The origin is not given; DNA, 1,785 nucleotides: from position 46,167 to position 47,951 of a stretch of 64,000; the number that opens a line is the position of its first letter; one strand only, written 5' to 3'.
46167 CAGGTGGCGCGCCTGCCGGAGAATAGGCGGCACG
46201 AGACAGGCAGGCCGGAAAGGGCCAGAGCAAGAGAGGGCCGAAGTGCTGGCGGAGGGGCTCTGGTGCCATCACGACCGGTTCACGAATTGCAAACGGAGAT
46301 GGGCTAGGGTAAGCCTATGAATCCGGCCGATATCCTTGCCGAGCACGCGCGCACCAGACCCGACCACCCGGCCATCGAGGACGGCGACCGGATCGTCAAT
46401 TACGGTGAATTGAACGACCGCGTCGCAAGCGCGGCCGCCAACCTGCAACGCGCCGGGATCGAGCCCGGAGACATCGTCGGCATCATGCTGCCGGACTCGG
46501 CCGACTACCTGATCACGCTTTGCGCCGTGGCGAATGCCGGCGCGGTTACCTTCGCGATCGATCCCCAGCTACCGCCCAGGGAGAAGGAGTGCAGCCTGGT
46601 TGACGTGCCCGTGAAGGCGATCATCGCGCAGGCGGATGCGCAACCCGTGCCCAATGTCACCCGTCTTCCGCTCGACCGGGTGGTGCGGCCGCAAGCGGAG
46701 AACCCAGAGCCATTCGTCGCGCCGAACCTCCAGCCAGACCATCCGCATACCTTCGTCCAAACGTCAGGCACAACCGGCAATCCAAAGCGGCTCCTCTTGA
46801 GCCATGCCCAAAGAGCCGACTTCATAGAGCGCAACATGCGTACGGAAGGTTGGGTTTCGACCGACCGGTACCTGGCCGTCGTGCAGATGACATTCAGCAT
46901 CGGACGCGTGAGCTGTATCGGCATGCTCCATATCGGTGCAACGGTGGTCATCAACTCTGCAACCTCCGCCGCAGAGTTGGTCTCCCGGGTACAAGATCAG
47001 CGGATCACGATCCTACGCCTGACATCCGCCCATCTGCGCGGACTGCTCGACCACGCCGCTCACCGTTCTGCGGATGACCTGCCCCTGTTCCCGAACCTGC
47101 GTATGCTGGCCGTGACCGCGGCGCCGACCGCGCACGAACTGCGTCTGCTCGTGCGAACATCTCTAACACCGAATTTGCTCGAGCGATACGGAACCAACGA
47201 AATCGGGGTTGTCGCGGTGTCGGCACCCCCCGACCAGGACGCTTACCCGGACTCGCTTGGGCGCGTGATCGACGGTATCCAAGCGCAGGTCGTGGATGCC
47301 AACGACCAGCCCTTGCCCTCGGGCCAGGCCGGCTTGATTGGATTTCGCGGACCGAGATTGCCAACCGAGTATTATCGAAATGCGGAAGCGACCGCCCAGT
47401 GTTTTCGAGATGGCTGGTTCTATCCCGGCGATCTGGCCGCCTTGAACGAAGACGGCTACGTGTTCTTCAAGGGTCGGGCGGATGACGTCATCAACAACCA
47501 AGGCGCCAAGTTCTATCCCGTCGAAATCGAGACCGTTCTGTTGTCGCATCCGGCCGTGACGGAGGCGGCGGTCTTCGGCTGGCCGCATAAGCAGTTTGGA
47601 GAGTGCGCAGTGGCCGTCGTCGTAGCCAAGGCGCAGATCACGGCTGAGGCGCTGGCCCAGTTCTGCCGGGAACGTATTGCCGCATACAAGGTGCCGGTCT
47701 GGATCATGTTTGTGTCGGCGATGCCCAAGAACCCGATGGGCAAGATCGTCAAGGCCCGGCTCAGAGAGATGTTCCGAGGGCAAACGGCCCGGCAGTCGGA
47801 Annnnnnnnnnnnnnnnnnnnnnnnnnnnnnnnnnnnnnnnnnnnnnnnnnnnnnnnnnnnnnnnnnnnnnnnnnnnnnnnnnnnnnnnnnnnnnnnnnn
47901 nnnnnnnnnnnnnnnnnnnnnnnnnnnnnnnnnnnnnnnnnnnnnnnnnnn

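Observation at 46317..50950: Tandem triplication of standalone adenylate-forming (ANL) ligase genes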

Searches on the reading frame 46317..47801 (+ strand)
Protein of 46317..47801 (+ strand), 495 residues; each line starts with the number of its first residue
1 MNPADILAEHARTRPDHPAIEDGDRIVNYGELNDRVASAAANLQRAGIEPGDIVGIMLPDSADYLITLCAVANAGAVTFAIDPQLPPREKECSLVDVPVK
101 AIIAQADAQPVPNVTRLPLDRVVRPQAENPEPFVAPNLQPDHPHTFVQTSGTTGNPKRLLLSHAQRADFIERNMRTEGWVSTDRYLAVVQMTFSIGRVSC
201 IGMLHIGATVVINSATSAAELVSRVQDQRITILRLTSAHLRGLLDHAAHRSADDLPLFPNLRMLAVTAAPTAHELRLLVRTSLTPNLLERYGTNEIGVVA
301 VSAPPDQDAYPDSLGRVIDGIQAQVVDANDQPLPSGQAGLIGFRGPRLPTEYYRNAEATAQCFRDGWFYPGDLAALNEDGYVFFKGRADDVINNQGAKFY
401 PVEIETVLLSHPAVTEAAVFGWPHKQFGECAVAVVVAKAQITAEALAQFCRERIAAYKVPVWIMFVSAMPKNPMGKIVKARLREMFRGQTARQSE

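Call 4: search_protein_families(library=pfam, proteins=[window:46317-47801:+])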
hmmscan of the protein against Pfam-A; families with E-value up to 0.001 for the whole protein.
window:46317-47801:+ (495 aa): 3 families
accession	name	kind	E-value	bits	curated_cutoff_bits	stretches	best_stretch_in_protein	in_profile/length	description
PF00501.34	AMP-binding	-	1.1e-58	199.3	29.9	1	8-353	2-384/384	AMP-binding enzyme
PF13193.12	AMP-binding_C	-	3.6e-19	69.9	24.5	1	403-476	1-76/76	AMP-binding enzyme C-terminal domain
PF23562.2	AMP-binding_C_3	-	0.00028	21.7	20.8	1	390-428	3-42/124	AMP-binding enzyme C-terminal domain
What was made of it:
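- Checked: All three hit Pfam AMP-binding (E 1e-55 to 1e-63) and AMP-binding_C (call 4).
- Pfam AMP-binding and AMP-binding_C well above gathering score (call 4).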

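Call 5: search_protein_families(library=ncbifam, proteins=[window:46317-47801:+], max_evalue=1e-10)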
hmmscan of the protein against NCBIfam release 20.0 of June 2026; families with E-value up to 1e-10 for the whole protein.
window:46317-47801:+ (495 aa): 97 families (the best 25 are shown)
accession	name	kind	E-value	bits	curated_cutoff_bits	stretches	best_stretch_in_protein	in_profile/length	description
NF004837.0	PRK06187.1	subfamily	3.7e-92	309.3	476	2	127-493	156-529/531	long-chain-fatty-acid--CoA ligase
NF006182.0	PRK08316.1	subfamily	2.4e-73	247.4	663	1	4-489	14-520/523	fatty acyl-CoA synthetase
NF005801.1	PRK07656.1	equivalog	1.9e-67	228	657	1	5-483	5-500/500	FadD3 family acyl-CoA ligase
NF005676.0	PRK07470.1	equivalog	8.5e-66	222.7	774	1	1-487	20-530/544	acyl-CoA synthetase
NF002966.0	PRK03640.1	equivalog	6.5e-65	219.6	556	1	6-485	7-479/483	o-succinylbenzoate--CoA ligase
NF005857.1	PRK07786.1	exception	2.1e-64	217.9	733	1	120-486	148-512/513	fatty-acid--CoA ligase FadD5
NF004511.1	PRK05852.1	equivalog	7.4e-64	216.2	650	1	4-486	2-504/505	FadD7 family fatty acid--CoA ligase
NF005702.0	PRK07514.1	subfamily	7e-62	209.4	558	1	5-488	7-502/506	malonyl-CoA synthase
NF009233.0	PRK12583.1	subfamily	3.2e-61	207.4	832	1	137-486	197-550/558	fatty acid CoA ligase family protein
NF009071.0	PRK12406.1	subfamily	3.2e-60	204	701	1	140-493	152-509/510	acyl-CoA synthetase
NF004808.0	PRK06155.1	equivalog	1e-59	202.2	722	1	108-485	150-521/542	ATP-dependent acyl-CoA ligase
NF005307.0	PRK06839.1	equivalog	6.2e-59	199.9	748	1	9-487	10-494/496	o-succinylbenzoate--CoA ligase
NF004814.0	PRK06164.1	equivalog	1.2e-58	199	677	2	98-492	136-536/540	acyl-CoA synthetase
NF052269.1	Staph_lig_FadD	equivalog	2.4e-58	197.7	650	1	5-489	4-496/499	long-chain-fatty-acid--CoA ligase FadD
NF006572.0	PRK09088.1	equivalog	4.5e-58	197.1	696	1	1-486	1-487/491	acyl-CoA synthetase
TIGR01733.1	AA-adenyl-dom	subfamily_domain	7e-58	196.4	317.4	1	29-419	2-409/409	amino acid adenylation domain-containing protein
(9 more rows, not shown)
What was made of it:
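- On Any named NCBIfam acyl-CoA ligase family (PRK06187, PRK08316, FadD3, MenE, MatB, FadD5, DHB-AMP ligase ...): Every other listed family is also below its cutoff (call 5)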

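Call 8: find_related_loci(query=window:46317-47801:+, collection=genome_contigs, flank=10000)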
Query window:46317-47801:+ (495 aa) in genome_contigs; peptide patterns used: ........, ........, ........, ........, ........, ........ (x = any residue, [..] = any of these).
93 stretches matched a pattern; 14 encode a relative of the query (tblastn E <= 1e-3); 14 distinct loci.
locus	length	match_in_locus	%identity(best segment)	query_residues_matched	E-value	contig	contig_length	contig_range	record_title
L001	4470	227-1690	51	1-494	2e-153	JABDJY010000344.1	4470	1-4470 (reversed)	MAG: Alphaproteobacteria bacterium isolate SS_bin_35 k127_1542338, whole genome shotgun sequence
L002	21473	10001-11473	45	1-494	2e-121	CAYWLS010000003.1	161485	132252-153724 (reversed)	MAG TPA_asm: uncultured Hyphomicrobiales bacterium isolate SRP263991_co5_176 genome assembly, contig: NODE_176_length_16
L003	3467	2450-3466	48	1-346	1e-96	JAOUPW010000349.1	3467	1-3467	MAG: Rhodospirillales bacterium isolate 8_1_Oct_SF_Bin68 8_1_Oct_SF_Bin68_scaffold_37016_c1, whole genome shotgun sequen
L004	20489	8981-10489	28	1-489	7e-63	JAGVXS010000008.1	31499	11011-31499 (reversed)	Candidatus Woesearchaeota archaeon isolate RIFCSPHIGHO2_02_FULL_40_54 rifcsphigho2_02_scaffold_5095, whole genome shotgu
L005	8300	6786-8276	29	6-495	6e-46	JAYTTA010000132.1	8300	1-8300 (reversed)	MAG: Acetobacteraceae bacterium isolate GFS_5291 GFS_5291_131, whole genome shotgun sequence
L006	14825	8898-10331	27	5-489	1e-41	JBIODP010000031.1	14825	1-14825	MAG: Burkholderiales bacterium isolate GcC11-1 k141_435631_length_14825_cov_16.0000, whole genome shotgun sequence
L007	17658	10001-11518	29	11-493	7e-45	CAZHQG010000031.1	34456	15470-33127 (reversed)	MAG TPA_asm: uncultured Candidatus Binatia bacterium isolate binchicken_co40_104 genome assembly, contig: NODE_884_lengt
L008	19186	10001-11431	30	11-486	4e-41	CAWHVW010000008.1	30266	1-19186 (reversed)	MAG: uncultured Acidobacteriota bacterium isolate MFD04463.bin.2.212 genome assembly, contig: contig_80610, whole genome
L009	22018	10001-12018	26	131-492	3e-27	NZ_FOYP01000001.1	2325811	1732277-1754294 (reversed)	Yoonia tamlensis strain DSM 26879, whole genome shotgun sequence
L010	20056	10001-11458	26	5-482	2e-32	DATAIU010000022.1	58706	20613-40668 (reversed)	MAG TPA_asm: Allosphingosinicella sp. isolate SMAG_U6892 k141_155226, whole genome shotgun sequence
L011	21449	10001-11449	33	1-487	1e-68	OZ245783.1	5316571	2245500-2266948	MAG: Hyphomicrobiales bacterium isolate 96678fd3-d745-40c6-9c3a-2441808db83d genome assembly, chromosome: 1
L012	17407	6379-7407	27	149-485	5e-19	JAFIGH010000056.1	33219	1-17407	MAG: Opitutales bacterium isolate Super_Day6_Bin.11 NODE_456_length_33219_cov_14.978440, whole genome shotgun sequence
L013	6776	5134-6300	25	68-463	7e-18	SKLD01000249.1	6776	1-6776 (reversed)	MAG: Opitutales bacterium isolate CSSed162cmA_196 CSSed16-2cmA-51736, whole genome shotgun sequence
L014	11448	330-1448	23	129-493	1e-12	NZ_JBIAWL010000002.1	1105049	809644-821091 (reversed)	Streptomyces sp. NPDC001388 NPDC001388_130_A2.ctg-0002, whole genome shotgun sequence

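Call 10: find_homologous_proteins(query=window:46317-47801:+, max_evalue=1e-30)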
Query window:46317-47801:+ (495 aa): 473 proteins with E <= 1e-30 among 8000 candidates; the best 120 are listed.
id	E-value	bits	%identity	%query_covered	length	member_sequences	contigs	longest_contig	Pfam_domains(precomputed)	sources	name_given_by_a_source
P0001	0.0e+0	1119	100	100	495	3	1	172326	PF00501.35,PF13193.13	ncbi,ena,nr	ncbi:MAG: class I adenylate-forming enzyme family protein [Alphaproteobacteria bacterium]|nr:class I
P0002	2.6e-172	592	56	100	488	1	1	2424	PF00501.35,PF13193.13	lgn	-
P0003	1.3e-170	587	56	100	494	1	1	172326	PF00501.35,PF13193.13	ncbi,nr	ncbi:MAG: class I adenylate-forming enzyme family protein [Alphaproteobacteria bacterium]|nr:class I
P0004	2.7e-168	579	55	100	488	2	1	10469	PF00501.35,PF13193.13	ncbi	-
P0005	4.8e-167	575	54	98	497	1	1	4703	PF00501.35,PF13193.13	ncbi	-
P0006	1.4e-165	570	53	100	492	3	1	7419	PF00501.35,PF13193.13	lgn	-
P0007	2.4e-164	566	54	100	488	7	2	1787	PF00501.35,PF13193.13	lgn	-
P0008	1.3e-163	563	53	100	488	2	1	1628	PF00501.35,PF13193.13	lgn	-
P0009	5.7e-163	561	53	100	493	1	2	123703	PF00501.35,PF13193.13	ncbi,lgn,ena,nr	ncbi:MAG: class I adenylate-forming enzyme family protein [Alphaproteobacteria bacterium]|nr:class I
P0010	7.2e-162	558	53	100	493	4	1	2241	PF00501.35,PF13193.13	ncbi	-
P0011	6.6e-161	555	53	100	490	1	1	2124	PF00501.35,PF13193.13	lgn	-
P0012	2.1e-160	553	53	100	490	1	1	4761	PF00501.35,PF13193.13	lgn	-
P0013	1.3e-159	550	53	97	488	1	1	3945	PF00501.35,PF13193.13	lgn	-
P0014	3.6e-159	549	52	100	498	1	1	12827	PF00501.35,PF13193.13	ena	-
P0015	1.3e-158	547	52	100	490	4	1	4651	PF00501.35,PF13193.13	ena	-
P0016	2.5e-158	546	53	99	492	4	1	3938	PF00501.35,PF13193.13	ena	-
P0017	5.8e-158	545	52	100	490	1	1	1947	PF00501.35,PF13193.13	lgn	-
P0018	6.6e-158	545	53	98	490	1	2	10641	PF00501.35,PF13193.13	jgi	jgi:acyl-CoA synthetase (AMP-forming)/AMP-acid ligase II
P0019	2.6e-157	543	53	98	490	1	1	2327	PF00501.35,PF13193.13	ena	-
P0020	6.2e-157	542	51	100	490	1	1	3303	PF00501.35,PF13193.13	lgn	-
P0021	7.0e-157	541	52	99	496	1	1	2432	PF00501.35,PF13193.13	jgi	jgi:acyl-CoA synthetase (AMP-forming)/AMP-acid ligase II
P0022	1.1e-155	537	51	100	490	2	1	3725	PF00501.35,PF13193.13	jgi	-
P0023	1.2e-155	537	52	100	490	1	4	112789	PF00501.35,PF13193.13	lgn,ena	-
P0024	1.3e-155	537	51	100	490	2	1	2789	PF00501.35,PF13193.13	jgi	jgi:acyl-coenzyme A synthetase/AMP-(fatty) acid ligase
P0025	1.8e-155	537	51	100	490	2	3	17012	PF00501.35,PF13193.13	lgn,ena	-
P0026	9.8e-155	534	52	98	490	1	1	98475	PF00501.35,PF13193.13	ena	-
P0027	1.0e-154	534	53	100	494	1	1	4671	PF00501.35,PF13193.13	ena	-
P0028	3.9e-154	532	51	100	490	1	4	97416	PF00501.35,PF13193.13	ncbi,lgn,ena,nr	ncbi:MAG: AMP-binding protein [Alphaproteobacteria bacterium]|nr:AMP-binding protein [Alphaproteobac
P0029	4.2e-154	532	51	100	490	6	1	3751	PF00501.35,PF13193.13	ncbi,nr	ncbi:MAG: class I adenylate-forming enzyme family protein [Alphaproteobacteria bacterium]|nr:class I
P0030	4.8e-154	532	52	99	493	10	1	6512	PF00501.35,PF13193.13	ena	-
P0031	1.6e-153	530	53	100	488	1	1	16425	PF00501.35,PF13193.13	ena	-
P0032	2.7e-153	530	51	100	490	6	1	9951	PF00501.35,PF13193.13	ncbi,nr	ncbi:MAG: class I adenylate-forming enzyme family protein [Alphaproteobacteria bacterium]|nr:class I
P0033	2.8e-153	529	52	98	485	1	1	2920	PF00501.35,PF13193.13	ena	-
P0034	9.4e-153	528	52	98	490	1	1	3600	PF00501.35,PF13193.13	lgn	-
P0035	1.1e-152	528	50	100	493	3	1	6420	PF00501.35,PF13193.13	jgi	jgi:acyl-coenzyme A synthetase/AMP-(fatty) acid ligase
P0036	1.3e-152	527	50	99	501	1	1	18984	PF00501.35,PF13193.13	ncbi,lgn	-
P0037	2.5e-152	526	51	99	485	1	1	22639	PF00501.35,PF13193.13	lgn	-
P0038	1.6e-151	524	50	100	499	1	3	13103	PF00501.35,PF13193.13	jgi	jgi:acyl-CoA synthetase (AMP-forming)/AMP-acid ligase II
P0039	2.8e-151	523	51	98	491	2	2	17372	PF00501.35,PF13193.13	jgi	jgi:acyl-CoA synthetase (AMP-forming)/AMP-acid ligase II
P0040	5.9e-151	522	52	100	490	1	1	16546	PF00501.35,PF13193.13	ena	-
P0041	1.5e-150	520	51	100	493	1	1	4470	PF00501.35,PF13193.13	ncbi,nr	ncbi:MAG: acyl--CoA ligase [Alphaproteobacteria bacterium]|nr:acyl--CoA ligase [Alphaproteobacteria 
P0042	2.3e-150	520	51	98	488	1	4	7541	PF00501.35,PF13193.13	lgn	-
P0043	2.5e-150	520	50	100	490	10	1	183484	PF00501.35,PF13193.13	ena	-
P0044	6.2e-150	518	49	98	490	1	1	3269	PF00501.35,PF13193.13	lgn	-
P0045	1.6e-149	517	50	98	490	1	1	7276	PF00501.35,PF13193.13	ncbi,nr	ncbi:MAG: acyl--CoA ligase [Alphaproteobacteria bacterium]|nr:acyl--CoA ligase [Alphaproteobacteria 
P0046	1.7e-149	517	51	98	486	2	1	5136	PF00501.35,PF13193.13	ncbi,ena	-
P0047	4.8e-148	512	49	100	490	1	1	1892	PF00501.35,PF13193.13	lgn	-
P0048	1.3e-147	511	49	98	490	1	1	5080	PF00501.35,PF13193.13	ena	-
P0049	2.9e-147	510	50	98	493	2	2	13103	PF00501.35,PF13193.13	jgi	jgi:acyl-CoA synthetase (AMP-forming)/AMP-acid ligase II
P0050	1.1e-146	508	50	98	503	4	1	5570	PF00501.35,PF13193.13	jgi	jgi:acyl-coenzyme A synthetase/AMP-(fatty) acid ligase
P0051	4.7e-146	506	50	98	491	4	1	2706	PF00501.35,PF13193.13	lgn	-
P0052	1.2e-145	504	51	98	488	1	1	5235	PF00501.35,PF13193.13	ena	-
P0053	2.6e-145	503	48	98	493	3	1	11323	PF00501.35,PF13193.13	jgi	jgi:acyl-CoA synthetase (AMP-forming)/AMP-acid ligase II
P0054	3.2e-145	503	48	100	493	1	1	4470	PF00501.35,PF13193.13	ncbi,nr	ncbi:MAG: acyl--CoA ligase [Alphaproteobacteria bacterium]|nr:acyl--CoA ligase [Alphaproteobacteria 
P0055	8.3e-145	502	48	100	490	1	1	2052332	PF00501.35,PF13193.13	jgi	jgi:acyl-CoA synthetase (AMP-forming)/AMP-acid ligase II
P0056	6.3e-143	495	48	98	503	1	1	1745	PF00501.35,PF13193.13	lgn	-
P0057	1.2e-142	494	48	100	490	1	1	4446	PF00501.35,PF13193.13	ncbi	-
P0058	6.4e-142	492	48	100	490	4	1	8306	PF00501.35,PF13193.13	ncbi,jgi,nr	ncbi:MAG: long-chain fatty acid--CoA ligase [Alphaproteobacteria bacterium]|nr:MAG: long-chain fatty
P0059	6.7e-142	492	47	100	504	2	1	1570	PF00501.35,PF13193.13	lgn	-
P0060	7.7e-142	492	49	98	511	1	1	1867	PF00501.35,PF13193.13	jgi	-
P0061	8.1e-142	492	47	100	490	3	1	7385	PF00501.35,PF13193.13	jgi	-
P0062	1.8e-141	491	49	100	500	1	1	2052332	PF00501.35,PF13193.13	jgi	jgi:acyl-coenzyme A synthetase/AMP-(fatty) acid ligase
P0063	5.7e-141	489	51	93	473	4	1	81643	PF00501.35,PF13193.13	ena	-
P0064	7.3e-141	489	49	98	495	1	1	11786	PF00501.35,PF13193.13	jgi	jgi:acyl-CoA synthetase (AMP-forming)/AMP-acid ligase II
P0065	7.4e-141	489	47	100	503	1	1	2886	PF00501.35,PF13193.13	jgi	jgi:acyl-coenzyme A synthetase/AMP-(fatty) acid ligase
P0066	8.3e-141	488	50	98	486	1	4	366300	PF00501.35,PF13193.13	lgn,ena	-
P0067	1.4e-140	488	50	99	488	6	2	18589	PF00501.35,PF13193.13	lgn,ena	-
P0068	3.1e-140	486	50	98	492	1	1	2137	PF00501.35,PF13193.13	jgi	-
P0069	3.2e-140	486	47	100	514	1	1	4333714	PF00501.35,PF13193.13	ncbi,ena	-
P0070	4.7e-140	486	46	100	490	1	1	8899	PF00501.35,PF13193.13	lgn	-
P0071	7.0e-139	482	48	98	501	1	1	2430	PF00501.35,PF13193.13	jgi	-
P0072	9.2e-139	482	48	100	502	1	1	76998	PF00501.35,PF13193.13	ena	-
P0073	1.6e-138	481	48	98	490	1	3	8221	PF00501.35,PF13193.13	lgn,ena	-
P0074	2.3e-138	480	47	100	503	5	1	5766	PF00501.35,PF13193.13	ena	-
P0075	2.6e-138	480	47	98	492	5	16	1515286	PF00501.35,PF13193.13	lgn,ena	-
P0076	5.9e-138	479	47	100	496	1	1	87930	PF00501.35,PF13193.13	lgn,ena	-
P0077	4.2e-137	476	49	98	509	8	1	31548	PF00501.35,PF13193.13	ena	-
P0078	3.3e-136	473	47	99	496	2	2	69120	PF00501.35,PF13193.13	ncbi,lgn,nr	ncbi:MAG: class I adenylate-forming enzyme family protein [Alphaproteobacteria bacterium]|nr:class I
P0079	1.5e-135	471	44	98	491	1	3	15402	PF00501.35,PF13193.13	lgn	-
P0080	1.8e-135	471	46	99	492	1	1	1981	PF00501.35,PF13193.13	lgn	-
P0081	2.4e-135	470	46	98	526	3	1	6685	PF00501.35,PF13193.13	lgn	-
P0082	2.8e-135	470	47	98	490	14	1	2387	PF00501.35,PF13193.13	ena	-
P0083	4.9e-135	469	46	100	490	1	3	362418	PF00501.35,PF13193.13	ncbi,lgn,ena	-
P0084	6.4e-135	469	45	98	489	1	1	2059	PF00501.35,PF13193.13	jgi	-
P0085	1.2e-134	468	45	98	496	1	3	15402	PF00501.35,PF13193.13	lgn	-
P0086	1.3e-134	468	47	98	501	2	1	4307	PF00501.35,PF13193.13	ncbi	ncbi:MAG: class I adenylate-forming enzyme family protein [Pseudorhodoplanes sp.]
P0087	2.1e-134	467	47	100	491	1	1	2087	PF00501.35,PF13193.13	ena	-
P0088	5.2e-133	463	48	98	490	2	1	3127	PF00501.35,PF13193.13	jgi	jgi:acyl-coenzyme A synthetase/AMP-(fatty) acid ligase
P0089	6.7e-133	462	47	97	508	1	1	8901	PF00501.35,PF13193.13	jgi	jgi:acyl-coenzyme A synthetase/AMP-(fatty) acid ligase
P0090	1.6e-131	458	45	100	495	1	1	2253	PF00501.35,PF13193.13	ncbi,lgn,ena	-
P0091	2.0e-131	457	45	99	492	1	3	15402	PF00501.35,PF13193.13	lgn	-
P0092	2.8e-131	457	47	98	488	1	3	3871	PF00501.35,PF13193.13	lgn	-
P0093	3.5e-131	457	45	98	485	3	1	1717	PF00501.35,PF13193.13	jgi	jgi:acyl-coenzyme A synthetase/AMP-(fatty) acid ligase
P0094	1.6e-130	454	45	98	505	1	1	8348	PF00501.35,PF13193.13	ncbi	-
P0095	9.7e-130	452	46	98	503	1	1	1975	PF00501.35,PF13193.13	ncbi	-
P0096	2.5e-129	450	45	99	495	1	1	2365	PF00501.35,PF13193.13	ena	-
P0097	4.6e-129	450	46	98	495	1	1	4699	PF00501.35,PF13193.13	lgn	-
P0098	4.5e-128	446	45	98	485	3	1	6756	PF00501.35,PF13193.13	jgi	jgi:acyl-coenzyme A synthetase/AMP-(fatty) acid ligase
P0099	1.6e-127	445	44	98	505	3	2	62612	PF00501.35,PF13193.13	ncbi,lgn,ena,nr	ncbi:MAG: class I adenylate-forming enzyme family protein [Proteobacteria bacterium]|nr:class I aden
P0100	1.7e-127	444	44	98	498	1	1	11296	PF00501.35,PF13193.13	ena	-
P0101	3.3e-127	443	46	99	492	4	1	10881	PF00501.35,PF13193.13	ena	-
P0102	6.9e-127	442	44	100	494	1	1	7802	PF00501.35,PF13193.13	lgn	-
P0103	1.3e-126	442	45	98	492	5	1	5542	PF00501.35,PF13193.13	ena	-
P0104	1.7e-126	441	46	99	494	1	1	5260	PF00501.35,PF13193.13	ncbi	-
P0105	6.2e-126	439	46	98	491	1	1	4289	PF00501.35,PF13193.13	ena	-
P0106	1.8e-125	438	43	98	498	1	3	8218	PF00501.35,PF13193.13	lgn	-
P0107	2.2e-125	437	46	97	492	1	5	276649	PF00501.35,PF13193.13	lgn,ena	-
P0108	2.6e-124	434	45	98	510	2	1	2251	PF00501.35,PF13193.13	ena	-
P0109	2.8e-124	434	44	100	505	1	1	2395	PF00501.35,PF13193.13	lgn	-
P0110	4.1e-124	433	46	100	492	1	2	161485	PF00501.35,PF13193.13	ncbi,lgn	-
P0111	3.0e-123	430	46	98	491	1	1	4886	PF00501.35,PF13193.13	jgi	-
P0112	3.4e-123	430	46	98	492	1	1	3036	PF00501.35,PF13193.13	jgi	-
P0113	1.3e-122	428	46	98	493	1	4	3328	PF00501.35,PF13193.13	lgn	-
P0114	4.3e-122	427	43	98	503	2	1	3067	PF00501.35,PF13193.13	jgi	jgi:acyl-CoA synthetase (AMP-forming)/AMP-acid ligase II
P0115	8.3e-122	426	44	100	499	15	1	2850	PF00501.35,PF13193.13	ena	-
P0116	2.3e-121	424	42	99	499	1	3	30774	PF00501.35,PF13193.13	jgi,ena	-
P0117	3.6e-121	424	45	96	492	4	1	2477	PF00501.35,PF13193.13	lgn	-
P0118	5.3e-121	423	45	100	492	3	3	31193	PF00501.35,PF13193.13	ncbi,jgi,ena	jgi:acyl-CoA synthetase (AMP-forming)/AMP-acid ligase II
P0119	1.6e-120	421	44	100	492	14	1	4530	PF00501.35,PF13193.13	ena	-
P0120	4.8e-120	420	44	98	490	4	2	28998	PF00501.35,PF13193.13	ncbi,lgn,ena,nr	ncbi:MAG: acyl--CoA ligase [Proteobacteria bacterium]|nr:acyl--CoA ligase [Pseudomonadota bacterium]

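Call 11: find_encoding_contigs(protein=window:46317-47801:+, flank=10000, max_places=6)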
Protein window:46317-47801:+ (495 aa): 1 contig read that carries it; 1 place shown.
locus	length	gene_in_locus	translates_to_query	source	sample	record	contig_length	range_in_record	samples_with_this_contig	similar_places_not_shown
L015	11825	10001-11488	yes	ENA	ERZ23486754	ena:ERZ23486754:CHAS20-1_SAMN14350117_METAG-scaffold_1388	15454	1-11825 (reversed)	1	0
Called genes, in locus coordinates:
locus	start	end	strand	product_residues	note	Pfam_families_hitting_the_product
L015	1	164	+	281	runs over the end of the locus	PF00583:Acetyltransf_1, PF13508:Acetyltransf_7 (faint), PF18014:Acetyltransf_18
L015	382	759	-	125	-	-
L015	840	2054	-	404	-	PF00155:Aminotran_1_2, PF01041:DegT_DnrJ_EryC1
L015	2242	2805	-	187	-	-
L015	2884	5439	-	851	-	PF00999:Na_H_Exchanger, PF00027:cNMP_binding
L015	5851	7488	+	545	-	PF02028:BCCT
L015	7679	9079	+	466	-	PF25145:NfeD1b_N, PF24961:NfeD_membrane, PF01957:NfeD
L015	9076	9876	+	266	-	PF01145:Band_7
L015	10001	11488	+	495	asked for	PF00501:AMP-binding, PF13193:AMP-binding_C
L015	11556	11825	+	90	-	?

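Call 16: find_encoding_contigs(protein=P0079, flank=8000, max_places=2)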
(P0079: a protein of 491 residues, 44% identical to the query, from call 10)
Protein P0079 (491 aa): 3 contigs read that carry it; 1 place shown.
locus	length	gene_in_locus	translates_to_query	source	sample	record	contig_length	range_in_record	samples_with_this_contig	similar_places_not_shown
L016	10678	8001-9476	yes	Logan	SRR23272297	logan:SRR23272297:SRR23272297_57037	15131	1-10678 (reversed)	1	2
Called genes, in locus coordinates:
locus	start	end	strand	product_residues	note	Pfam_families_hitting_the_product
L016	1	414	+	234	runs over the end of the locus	PF13761:DUF4166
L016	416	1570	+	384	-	PF03435:Sacchrp_dh_NADP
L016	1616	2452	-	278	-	PF00194:Carb_anhydrase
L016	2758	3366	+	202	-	PF01613:Flavin_Reduct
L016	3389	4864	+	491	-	PF00501:AMP-binding, PF13193:AMP-binding_C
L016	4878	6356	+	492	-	PF00501:AMP-binding, PF13193:AMP-binding_C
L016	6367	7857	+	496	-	PF00501:AMP-binding, PF13193:AMP-binding_C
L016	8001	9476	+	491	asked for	PF00501:AMP-binding, PF13193:AMP-binding_C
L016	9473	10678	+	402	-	?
